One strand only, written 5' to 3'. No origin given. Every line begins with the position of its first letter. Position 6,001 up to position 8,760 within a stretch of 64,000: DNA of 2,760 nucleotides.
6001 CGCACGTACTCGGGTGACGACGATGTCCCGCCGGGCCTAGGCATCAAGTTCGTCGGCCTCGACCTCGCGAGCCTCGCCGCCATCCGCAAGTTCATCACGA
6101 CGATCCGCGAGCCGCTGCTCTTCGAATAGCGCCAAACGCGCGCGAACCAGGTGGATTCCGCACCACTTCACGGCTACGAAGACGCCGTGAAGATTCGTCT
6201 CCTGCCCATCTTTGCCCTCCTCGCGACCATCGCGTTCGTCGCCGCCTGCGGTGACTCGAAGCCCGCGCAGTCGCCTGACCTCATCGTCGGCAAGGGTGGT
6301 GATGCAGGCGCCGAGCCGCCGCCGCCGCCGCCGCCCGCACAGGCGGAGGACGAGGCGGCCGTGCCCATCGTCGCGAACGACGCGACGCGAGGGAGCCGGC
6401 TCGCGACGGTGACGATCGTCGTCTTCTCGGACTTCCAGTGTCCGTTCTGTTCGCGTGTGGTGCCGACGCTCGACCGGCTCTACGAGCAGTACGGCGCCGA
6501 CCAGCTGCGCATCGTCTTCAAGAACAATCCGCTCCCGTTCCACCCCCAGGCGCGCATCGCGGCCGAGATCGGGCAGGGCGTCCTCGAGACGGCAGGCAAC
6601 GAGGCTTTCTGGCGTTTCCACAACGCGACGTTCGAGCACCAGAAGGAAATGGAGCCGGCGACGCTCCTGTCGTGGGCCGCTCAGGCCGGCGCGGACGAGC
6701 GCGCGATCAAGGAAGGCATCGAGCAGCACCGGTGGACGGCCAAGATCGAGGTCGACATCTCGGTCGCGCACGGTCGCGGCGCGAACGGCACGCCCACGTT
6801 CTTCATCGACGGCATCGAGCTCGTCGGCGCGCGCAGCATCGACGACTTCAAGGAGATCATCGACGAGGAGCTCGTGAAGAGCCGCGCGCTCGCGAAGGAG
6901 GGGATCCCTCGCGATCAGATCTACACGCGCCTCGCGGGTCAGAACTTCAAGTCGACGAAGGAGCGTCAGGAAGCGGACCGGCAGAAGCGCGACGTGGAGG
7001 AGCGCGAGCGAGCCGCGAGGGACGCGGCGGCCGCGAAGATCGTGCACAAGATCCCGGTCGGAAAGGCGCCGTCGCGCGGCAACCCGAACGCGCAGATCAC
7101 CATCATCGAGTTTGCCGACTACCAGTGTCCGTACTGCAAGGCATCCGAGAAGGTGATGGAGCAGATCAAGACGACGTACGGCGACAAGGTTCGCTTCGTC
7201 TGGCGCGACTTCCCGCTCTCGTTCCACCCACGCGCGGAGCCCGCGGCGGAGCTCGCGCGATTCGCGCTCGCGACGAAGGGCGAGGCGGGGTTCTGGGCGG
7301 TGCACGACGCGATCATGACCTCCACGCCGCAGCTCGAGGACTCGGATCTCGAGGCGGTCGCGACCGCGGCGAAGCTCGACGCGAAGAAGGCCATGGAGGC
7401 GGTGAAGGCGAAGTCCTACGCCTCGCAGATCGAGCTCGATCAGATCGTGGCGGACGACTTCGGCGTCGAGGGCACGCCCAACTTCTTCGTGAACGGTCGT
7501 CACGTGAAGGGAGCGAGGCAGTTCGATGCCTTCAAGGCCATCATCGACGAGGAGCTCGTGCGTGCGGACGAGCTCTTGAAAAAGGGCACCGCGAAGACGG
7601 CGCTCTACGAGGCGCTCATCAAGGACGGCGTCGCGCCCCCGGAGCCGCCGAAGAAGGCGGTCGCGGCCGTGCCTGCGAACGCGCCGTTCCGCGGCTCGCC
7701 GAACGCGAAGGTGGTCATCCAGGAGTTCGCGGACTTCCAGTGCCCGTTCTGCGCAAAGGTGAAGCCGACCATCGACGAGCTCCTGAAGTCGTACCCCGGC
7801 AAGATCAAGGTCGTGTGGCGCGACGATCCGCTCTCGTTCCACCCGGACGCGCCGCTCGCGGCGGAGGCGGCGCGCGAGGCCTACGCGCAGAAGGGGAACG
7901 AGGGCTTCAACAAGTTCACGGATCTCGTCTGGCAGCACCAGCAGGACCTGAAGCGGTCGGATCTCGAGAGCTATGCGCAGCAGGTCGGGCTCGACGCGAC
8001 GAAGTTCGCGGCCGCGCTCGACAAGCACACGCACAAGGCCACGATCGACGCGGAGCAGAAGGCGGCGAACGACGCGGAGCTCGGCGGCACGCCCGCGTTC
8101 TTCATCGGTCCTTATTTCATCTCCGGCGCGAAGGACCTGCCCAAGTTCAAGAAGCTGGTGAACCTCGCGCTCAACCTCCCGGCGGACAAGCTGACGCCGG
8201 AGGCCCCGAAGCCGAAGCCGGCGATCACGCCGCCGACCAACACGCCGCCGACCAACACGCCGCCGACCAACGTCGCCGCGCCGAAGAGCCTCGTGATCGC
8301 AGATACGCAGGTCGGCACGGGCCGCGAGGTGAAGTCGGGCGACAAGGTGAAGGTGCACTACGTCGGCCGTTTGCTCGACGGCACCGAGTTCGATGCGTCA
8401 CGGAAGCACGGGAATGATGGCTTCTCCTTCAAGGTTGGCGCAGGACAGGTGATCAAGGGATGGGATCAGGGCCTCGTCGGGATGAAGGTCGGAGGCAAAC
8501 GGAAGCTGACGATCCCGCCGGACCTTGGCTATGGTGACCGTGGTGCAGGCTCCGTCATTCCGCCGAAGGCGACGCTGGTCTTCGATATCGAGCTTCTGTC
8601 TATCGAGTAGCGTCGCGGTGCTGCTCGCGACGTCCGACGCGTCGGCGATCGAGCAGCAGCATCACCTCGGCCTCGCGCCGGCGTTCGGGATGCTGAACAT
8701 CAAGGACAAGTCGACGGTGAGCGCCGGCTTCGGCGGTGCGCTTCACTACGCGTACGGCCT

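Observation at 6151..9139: Triple DsbA-thioredoxin + FKBP isomerase lipoprotein with (TPPTN)x3 linker repeat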

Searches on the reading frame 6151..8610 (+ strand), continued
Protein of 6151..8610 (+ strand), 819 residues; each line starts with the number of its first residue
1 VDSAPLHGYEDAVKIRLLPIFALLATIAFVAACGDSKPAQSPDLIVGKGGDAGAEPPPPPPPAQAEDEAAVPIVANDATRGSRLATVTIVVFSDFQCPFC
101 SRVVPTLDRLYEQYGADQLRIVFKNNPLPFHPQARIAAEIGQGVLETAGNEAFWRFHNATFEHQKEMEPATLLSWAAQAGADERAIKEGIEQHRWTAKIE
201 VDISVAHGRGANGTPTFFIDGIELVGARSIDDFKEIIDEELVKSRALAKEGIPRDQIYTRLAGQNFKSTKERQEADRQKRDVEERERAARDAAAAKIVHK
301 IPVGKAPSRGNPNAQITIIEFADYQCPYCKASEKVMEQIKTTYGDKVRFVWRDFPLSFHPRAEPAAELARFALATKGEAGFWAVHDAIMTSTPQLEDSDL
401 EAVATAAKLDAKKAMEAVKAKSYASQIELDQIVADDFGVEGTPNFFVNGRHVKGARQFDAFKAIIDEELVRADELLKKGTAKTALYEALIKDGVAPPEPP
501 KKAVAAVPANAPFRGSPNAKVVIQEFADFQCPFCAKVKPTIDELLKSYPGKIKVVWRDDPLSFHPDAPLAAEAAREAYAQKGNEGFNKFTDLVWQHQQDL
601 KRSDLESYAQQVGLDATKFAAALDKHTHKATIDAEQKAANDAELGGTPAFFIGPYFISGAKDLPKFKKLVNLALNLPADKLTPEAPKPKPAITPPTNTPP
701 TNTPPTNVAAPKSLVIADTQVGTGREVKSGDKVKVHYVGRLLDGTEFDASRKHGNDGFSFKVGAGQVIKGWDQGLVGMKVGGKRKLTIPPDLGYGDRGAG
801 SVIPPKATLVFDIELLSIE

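Call 82: search_protein_representatives(protein=window:6187-8607:+)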
Query: 807 residues. Proteins with E-value up to 0.001 (for the whole library): 88265; up to 1e-10: 42984; up to 1e-30: 2974. The best 150 are listed.
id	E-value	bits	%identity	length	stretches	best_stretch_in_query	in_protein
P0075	8.8e-261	884.2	54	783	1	8-806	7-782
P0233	4.2e-199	680.2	43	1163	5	414-660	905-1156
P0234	7.9e-195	666.1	51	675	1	51-662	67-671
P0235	2.4e-194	664.5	45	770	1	48-806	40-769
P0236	1.5e-176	605.6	35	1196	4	289-662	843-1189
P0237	9.9e-176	602.9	48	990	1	45-663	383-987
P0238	1.2e-170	586.2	40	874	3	135-640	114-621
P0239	1.9e-167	575.6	46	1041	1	53-662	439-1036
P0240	1.9e-165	568.9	42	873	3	286-621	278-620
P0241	1.6e-164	565.9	44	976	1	47-663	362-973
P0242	5.3e-163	560.9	46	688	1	7-682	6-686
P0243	1.9e-160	552.4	43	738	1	2-688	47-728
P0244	4.6e-159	547.8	44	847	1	56-662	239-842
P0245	2.6e-158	545.3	44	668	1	9-665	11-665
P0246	5.1e-157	541.0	40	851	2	57-659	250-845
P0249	1.4e-155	536.3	45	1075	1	45-662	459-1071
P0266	4.8e-142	491.5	47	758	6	698-806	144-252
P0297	1.2e-128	447.2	39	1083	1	22-662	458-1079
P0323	1.2e-121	424.1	36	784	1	13-806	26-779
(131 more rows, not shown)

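Call 83: search_protein_families(library=pfam, proteins=[P0235, P0266, P0323, P0237, P0239, P0249, P0297, P0233, P0236, P0244], max_evalue=0.00001)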
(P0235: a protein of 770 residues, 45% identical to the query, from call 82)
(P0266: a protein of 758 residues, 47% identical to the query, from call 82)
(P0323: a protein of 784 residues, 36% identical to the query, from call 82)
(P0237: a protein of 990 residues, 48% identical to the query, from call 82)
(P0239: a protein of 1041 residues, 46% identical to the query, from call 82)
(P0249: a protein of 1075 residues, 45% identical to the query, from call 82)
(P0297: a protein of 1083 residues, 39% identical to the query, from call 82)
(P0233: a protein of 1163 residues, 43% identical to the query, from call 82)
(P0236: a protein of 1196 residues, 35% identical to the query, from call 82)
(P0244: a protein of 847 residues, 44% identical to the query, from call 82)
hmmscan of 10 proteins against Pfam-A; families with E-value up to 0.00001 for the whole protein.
P0235 (770 aa): 7 families
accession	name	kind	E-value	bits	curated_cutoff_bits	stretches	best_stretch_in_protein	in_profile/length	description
PF13462.12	Thioredoxin_4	-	3.9e-58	196.7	23.2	3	268-430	3-165/165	Thioredoxin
PF01323.26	DSBA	-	1.5e-42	146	25.6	2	281-425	1-187/191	DSBA-like thioredoxin domain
PF00254.34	FKBP_C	-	1.1e-26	93.4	21.1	1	684-766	5-93/94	FKBP-type peptidyl-prolyl cis-trans isomerase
PF13743.12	Thioredoxin_5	-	5.8e-12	46.2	27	0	514-612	63-162/186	Thioredoxin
PF13098.12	Thioredoxin_2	-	2.7e-10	40.9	27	0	67-213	7-100/104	Thioredoxin-like domain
PF00085.26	Thioredoxin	-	6.3e-07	29.8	23.5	0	281-317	21-57/103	Thioredoxin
PF13728.12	TraF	-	8.6e-06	26.2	23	0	68-113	132-177/224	F plasmid transfer operon protein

P0266 (758 aa): 2 families
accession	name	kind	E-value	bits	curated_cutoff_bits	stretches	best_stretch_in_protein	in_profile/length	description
PF00254.34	FKBP_C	-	1.1e-195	635.1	21.1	6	287-375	3-93/94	FKBP-type peptidyl-prolyl cis-trans isomerase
PF05428.17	CRF-BP_N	-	9.9e-09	35.5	25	0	667-695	54-81/127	Corticotropin-releasing factor binding protein N-terminal domain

P0323 (784 aa): 5 families
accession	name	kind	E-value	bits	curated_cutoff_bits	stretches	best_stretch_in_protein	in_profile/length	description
PF13462.12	Thioredoxin_4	-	1.1e-59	201.8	23.2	3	488-649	7-164/165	Thioredoxin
PF01323.26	DSBA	-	4e-54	183.7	25.6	3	497-646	1-188/191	DSBA-like thioredoxin domain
PF00254.34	FKBP_C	-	9.9e-30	103.2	21.1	1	692-777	8-94/94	FKBP-type peptidyl-prolyl cis-trans isomerase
PF13098.12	Thioredoxin_2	-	2.2e-13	50.9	27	0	81-230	7-103/104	Thioredoxin-like domain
PF13743.12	Thioredoxin_5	-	8.3e-09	35.9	27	0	357-423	96-163/186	Thioredoxin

P0237 (990 aa): 7 families
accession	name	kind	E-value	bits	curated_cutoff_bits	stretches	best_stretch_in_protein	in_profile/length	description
PF13462.12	Thioredoxin_4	-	7.9e-69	231.5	23.2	3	621-782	5-165/165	Thioredoxin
PF01323.26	DSBA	-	1e-60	205.3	25.6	3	835-982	2-190/191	DSBA-like thioredoxin domain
PF00069.31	Pkinase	-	5.1e-29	101.9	31.7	1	27-284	1-259/263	Protein kinase domain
PF13098.12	Thioredoxin_2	-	2.3e-18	66.9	27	0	633-779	9-103/104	Thioredoxin-like domain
PF07714.23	PK_Tyr_Ser-Thr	-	1.8e-17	63.9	23.1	1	29-280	3-252/258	Protein tyrosine and serine/threonine kinase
PF13743.12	Thioredoxin_5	-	5.5e-08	33.2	27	0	866-968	64-167/186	Thioredoxin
PF00462.30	Glutaredoxin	-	1.1e-07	32.4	22.9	0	415-438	1-24/60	Glutaredoxin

P0239 (1041 aa): 7 families
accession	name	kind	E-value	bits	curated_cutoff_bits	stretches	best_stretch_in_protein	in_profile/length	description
PF13462.12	Thioredoxin_4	-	1.5e-69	233.8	23.2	3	871-1034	4-165/165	Thioredoxin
PF01323.26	DSBA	-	6e-63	212.5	25.6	3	884-1032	2-190/191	DSBA-like thioredoxin domain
PF00069.31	Pkinase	-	9.4e-30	104.3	31.7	1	27-285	6-252/263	Protein kinase domain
PF07714.23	PK_Tyr_Ser-Thr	-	2.9e-16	60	23.1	1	24-234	3-211/258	Protein tyrosine and serine/threonine kinase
PF13098.12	Thioredoxin_2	-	2.6e-15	57.1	27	0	678-825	8-103/104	Thioredoxin-like domain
PF00462.30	Glutaredoxin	-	5e-09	36.7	22.9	0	466-488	4-26/60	Glutaredoxin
PF00085.26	Thioredoxin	-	2.7e-07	31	23.5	0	678-711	21-54/103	Thioredoxin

P0249 (1075 aa): 8 families
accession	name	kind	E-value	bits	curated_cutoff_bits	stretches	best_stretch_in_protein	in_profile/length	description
PF13462.12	Thioredoxin_4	-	1.5e-75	253.4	23.2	3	479-640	6-165/165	Thioredoxin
PF01323.26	DSBA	-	1.3e-56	191.9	25.6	3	489-638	1-190/191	DSBA-like thioredoxin domain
PF00069.31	Pkinase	-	5.9e-25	88.6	31.7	1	18-234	2-196/263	Protein kinase domain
PF07714.23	PK_Tyr_Ser-Thr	-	2.7e-13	50.2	23.1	1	18-233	2-202/258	Protein tyrosine and serine/threonine kinase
PF13098.12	Thioredoxin_2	-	1e-11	45.5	27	0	489-635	8-101/104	Thioredoxin-like domain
PF00462.30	Glutaredoxin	-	4.3e-08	33.7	22.9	0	490-516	1-27/60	Glutaredoxin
PF13743.12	Thioredoxin_5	-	2.2e-07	31.2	27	0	952-1051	65-165/186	Thioredoxin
PF13192.12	Thioredoxin_3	-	5.8e-07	29.9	24.8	0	590-626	23-61/76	Thioredoxin domain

P0297 (1083 aa): 7 families
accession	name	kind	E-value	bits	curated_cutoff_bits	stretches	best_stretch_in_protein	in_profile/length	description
PF13462.12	Thioredoxin_4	-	1.4e-53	181.9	23.2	3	917-1076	6-164/165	Thioredoxin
PF01323.26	DSBA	-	1.5e-47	162.3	25.6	3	928-1075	2-190/191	DSBA-like thioredoxin domain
PF00069.31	Pkinase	-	4.8e-29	102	31.7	1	25-236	4-204/263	Protein kinase domain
PF07714.23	PK_Tyr_Ser-Thr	-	8.6e-19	68.3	23.1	1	24-231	3-208/258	Protein tyrosine and serine/threonine kinase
PF13098.12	Thioredoxin_2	-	2.7e-11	44.2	27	0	923-1075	4-104/104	Thioredoxin-like domain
PF13743.12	Thioredoxin_5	-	1.4e-06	28.6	27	0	958-1057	63-163/186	Thioredoxin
PF00462.30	Glutaredoxin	-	6.8e-06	26.6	22.9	0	934-949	7-22/60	Glutaredoxin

P0233 (1163 aa): 9 families
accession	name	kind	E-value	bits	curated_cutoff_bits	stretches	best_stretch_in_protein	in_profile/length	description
PF13462.12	Thioredoxin_4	-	5.1e-147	485.8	23.2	5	995-1156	2-165/165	Thioredoxin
PF01323.26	DSBA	-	2.2e-123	409.7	25.6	5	1009-1154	1-190/191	DSBA-like thioredoxin domain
PF13098.12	Thioredoxin_2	-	1.4e-26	93.2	27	0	1007-1153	6-103/104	Thioredoxin-like domain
PF13743.12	Thioredoxin_5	-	2.8e-23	83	27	0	1073-1136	99-163/186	Thioredoxin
PF00085.26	Thioredoxin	-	2.3e-13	50.4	23.5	0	1007-1042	19-54/103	Thioredoxin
PF06110.17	TXD17-like_Trx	-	1.2e-09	38.2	23.1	0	172-199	38-65/119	Thioredoxin domain-containing protein 17-like, thioredoxin domain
PF05605.18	zf-Di19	-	6.1e-08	33.2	27.5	0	381-399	2-19/54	Drought induced 19 protein (Di19), zinc-binding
PF22767.2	ThcOx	-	9.6e-08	33.4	27.7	0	430-451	86-107/110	Cyanobactin oxidase ThcOx,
PF13192.12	Thioredoxin_3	-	1.1e-07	32.2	24.8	0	1111-1139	30-58/76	Thioredoxin domain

P0236 (1196 aa): 7 families
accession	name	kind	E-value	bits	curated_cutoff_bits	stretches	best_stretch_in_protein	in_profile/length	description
PF13462.12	Thioredoxin_4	-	3.3e-121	401.8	23.2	6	279-433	4-160/165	Thioredoxin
PF01323.26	DSBA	-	8e-100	332.8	25.6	6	859-990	1-176/191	DSBA-like thioredoxin domain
PF13743.12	Thioredoxin_5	-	6.2e-29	101.5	27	1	924-991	100-169/186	Thioredoxin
PF13098.12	Thioredoxin_2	-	2.6e-19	69.9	27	0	485-623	2-83/104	Thioredoxin-like domain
PF13192.12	Thioredoxin_3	-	7.6e-12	45.5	24.8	0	399-431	38-70/76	Thioredoxin domain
PF22767.2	ThcOx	-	5.8e-09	37.3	27.7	0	76-138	50-108/110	Cyanobactin oxidase ThcOx,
PF00085.26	Thioredoxin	-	4e-06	27.2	23.5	0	770-817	42-91/103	Thioredoxin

P0244 (847 aa): 4 families
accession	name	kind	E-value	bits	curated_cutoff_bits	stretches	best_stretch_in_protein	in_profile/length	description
PF13462.12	Thioredoxin_4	-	4.1e-69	232.4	23.2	3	470-632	4-165/165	Thioredoxin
PF01323.26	DSBA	-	4.6e-57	193.3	25.6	3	482-629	1-189/191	DSBA-like thioredoxin domain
PF13098.12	Thioredoxin_2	-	1.2e-18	67.8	27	0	479-629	5-103/104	Thioredoxin-like domain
PF00462.30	Glutaredoxin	-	2.7e-08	34.4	22.9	0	261-285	2-26/60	Glutaredoxin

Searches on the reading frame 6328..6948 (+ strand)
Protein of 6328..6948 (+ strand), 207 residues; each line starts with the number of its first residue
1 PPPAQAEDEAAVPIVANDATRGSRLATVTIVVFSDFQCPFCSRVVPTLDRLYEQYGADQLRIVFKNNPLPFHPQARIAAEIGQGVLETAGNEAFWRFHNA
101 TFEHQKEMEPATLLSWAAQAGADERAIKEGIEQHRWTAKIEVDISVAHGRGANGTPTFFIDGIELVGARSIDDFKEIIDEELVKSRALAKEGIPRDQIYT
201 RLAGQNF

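Call 63: search_protein_families(library=pfam, proteins=[window:6328-6948:+], max_evalue=0.00001)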
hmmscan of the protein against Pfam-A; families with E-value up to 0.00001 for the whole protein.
window:6328-6948:+ (207 aa): 2 families
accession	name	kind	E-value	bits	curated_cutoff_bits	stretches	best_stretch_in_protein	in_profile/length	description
PF13462.12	Thioredoxin_4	-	6.2e-21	75.7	23.2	1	18-180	5-165/165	Thioredoxin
PF01323.26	DSBA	-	7.7e-20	71.9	25.6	2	90-178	101-190/191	DSBA-like thioredoxin domain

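Call 64: search_protein_families(library=ncbifam, proteins=[window:6328-6948:+], max_evalue=0.00001)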
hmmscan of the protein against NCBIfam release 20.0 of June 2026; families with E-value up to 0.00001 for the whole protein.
window:6328-6948:+ (207 aa): 1 family
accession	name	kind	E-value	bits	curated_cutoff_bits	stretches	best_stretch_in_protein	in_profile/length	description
NF041057.1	Rcas_1661_fam_Se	equivalog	3.4e-20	72.7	190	1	20-180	83-246/247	Rcas_1661 family thioredoxin-like (seleno)lipoprotein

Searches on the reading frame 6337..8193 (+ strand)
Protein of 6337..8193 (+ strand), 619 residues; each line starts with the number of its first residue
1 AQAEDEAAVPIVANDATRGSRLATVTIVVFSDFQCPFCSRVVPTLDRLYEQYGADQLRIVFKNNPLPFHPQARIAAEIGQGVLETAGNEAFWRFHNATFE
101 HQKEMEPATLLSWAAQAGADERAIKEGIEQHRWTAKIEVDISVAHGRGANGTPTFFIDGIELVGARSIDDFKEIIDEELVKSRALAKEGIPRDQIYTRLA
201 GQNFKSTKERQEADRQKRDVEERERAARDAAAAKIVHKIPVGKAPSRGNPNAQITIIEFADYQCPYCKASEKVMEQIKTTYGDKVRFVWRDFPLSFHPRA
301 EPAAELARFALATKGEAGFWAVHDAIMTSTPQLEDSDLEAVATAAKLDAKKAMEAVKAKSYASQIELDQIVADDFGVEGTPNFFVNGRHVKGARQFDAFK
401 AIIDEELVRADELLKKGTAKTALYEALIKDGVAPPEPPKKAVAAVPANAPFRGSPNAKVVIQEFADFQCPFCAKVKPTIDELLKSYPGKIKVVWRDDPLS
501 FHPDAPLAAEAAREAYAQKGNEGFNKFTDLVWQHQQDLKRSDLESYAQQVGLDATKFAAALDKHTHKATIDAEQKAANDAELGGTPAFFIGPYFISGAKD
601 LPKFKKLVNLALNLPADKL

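Call 17: search_solved_structures(query=window:6337-8193:+, max_evalue=0.001, show_alignments=3)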
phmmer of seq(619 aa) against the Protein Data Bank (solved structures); distinct sequences matched with E-value up to 0.001: 35.
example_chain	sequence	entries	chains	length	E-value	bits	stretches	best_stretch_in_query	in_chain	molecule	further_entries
4pwp_A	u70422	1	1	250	5.1e-16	61.9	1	448-612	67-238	DsbA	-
7unn_A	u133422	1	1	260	8.2e-16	61.2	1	448-612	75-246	Thioredoxin domain-containing protein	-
4pwo_A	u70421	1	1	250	9.6e-16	61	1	448-612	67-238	DsbA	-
3gyk_A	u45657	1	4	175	2.4e-15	59.7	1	243-395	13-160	27kDa outer membrane protein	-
3eu3_A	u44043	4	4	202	3.7e-15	59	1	244-407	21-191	BdbD | Disulfide bond formation protein D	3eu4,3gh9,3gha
7uno_A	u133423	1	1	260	2e-14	56.6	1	448-612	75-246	Thioredoxin domain-containing protein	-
4xvw_A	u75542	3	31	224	3.4e-13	52.6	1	216-410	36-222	DsbA-like protein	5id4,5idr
6nen_A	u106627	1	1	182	1.4e-12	50.5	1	244-410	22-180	Copper resistance protein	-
6mhh_A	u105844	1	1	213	1.9e-12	50.1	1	243-410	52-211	Metal resistance protein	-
4gxz_A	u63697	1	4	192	2.1e-12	49.9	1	244-410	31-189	Suppression of copper sensitivity protein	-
6eez_A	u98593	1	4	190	1.2e-11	47.5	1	448-609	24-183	DsbA-like disulfide oxidoreductase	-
7rgv_A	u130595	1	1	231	2.1e-10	43.3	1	247-406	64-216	Thioredoxin domain-containing protein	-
4n30_A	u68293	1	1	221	6.2e-10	41.8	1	237-388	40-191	Protein disulfide isomerase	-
3hd5_A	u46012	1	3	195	4.2e-09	39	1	445-596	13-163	Thiol:disulfide interchange protein dsbA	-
9ph2_A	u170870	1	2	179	6.5e-09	38.4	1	447-596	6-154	Thiol:disulfide interchange protein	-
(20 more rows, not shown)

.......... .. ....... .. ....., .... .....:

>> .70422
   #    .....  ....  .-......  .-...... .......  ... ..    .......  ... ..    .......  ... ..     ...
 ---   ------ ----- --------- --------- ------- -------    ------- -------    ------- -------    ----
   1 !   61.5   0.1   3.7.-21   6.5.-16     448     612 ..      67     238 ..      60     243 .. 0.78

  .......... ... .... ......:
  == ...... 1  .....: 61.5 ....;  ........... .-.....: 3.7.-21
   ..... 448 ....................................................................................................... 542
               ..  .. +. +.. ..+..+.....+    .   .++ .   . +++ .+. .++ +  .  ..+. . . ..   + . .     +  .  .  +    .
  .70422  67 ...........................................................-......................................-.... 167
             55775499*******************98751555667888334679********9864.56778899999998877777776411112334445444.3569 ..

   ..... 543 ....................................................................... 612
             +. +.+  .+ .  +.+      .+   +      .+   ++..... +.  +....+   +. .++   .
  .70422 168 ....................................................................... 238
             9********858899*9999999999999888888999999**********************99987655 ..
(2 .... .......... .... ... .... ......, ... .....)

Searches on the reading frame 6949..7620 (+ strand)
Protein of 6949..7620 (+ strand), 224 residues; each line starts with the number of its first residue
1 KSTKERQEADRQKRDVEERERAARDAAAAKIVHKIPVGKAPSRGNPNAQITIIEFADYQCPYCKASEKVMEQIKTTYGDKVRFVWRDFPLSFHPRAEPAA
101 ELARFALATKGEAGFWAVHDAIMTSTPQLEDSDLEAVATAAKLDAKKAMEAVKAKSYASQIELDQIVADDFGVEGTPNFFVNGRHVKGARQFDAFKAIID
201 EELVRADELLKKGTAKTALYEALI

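Call 63: search_protein_families(library=pfam, proteins=[window:6949-7620:+], max_evalue=0.00001)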
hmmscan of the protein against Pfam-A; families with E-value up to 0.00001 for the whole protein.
window:6949-7620:+ (224 aa): 3 families
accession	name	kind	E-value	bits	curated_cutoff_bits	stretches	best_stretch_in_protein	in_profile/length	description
PF13462.12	Thioredoxin_4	-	3.1e-27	96.2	23.2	1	41-201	6-165/165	Thioredoxin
PF01323.26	DSBA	-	7.1e-23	81.8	25.6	1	51-199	1-190/191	DSBA-like thioredoxin domain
PF13098.12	Thioredoxin_2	-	2.9e-06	28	27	0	47-198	4-103/104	Thioredoxin-like domain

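Call 64: search_protein_families(library=ncbifam, proteins=[window:6949-7620:+], max_evalue=0.00001)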
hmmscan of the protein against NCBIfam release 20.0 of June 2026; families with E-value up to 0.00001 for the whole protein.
window:6949-7620:+ (224 aa): 1 family
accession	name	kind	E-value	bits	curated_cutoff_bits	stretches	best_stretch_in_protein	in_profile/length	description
NF041057.1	Rcas_1661_fam_Se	equivalog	7.8e-19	68.2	190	1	35-201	72-246/247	Rcas_1661 family thioredoxin-like (seleno)lipoprotein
